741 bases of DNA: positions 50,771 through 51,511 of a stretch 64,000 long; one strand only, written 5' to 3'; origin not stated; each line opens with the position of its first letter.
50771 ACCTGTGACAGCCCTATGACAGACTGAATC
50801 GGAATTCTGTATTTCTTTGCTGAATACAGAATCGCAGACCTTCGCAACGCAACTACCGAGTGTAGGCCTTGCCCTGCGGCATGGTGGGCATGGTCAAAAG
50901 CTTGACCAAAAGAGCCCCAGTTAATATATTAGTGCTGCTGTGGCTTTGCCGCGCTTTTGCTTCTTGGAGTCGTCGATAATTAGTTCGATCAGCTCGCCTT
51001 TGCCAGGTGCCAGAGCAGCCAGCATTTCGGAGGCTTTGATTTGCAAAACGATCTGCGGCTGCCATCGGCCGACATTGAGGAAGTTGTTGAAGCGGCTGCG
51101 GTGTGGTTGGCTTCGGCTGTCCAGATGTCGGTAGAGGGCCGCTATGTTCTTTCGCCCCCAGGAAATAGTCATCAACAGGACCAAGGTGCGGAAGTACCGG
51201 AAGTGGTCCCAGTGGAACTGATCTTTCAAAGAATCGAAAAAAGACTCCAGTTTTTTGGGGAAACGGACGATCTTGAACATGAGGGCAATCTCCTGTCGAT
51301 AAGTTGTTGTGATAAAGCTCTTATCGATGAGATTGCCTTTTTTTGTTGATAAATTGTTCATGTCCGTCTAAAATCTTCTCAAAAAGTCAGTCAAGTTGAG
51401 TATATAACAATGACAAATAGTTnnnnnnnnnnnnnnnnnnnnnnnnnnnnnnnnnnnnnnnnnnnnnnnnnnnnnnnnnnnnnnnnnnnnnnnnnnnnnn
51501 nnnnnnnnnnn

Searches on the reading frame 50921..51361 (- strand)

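Call 86: search_protein_families(library=pfam, proteins=[window:50921-51361:-], max_evalue=0.001)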
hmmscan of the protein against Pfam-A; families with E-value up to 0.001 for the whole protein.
window:50921-51361:- (146 aa): 1 family
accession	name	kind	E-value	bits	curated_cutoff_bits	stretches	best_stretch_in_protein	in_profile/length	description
PF13546.12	DDE_5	-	2.7e-07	30.9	27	1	57-143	15-96/272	DDE superfamily endonuclease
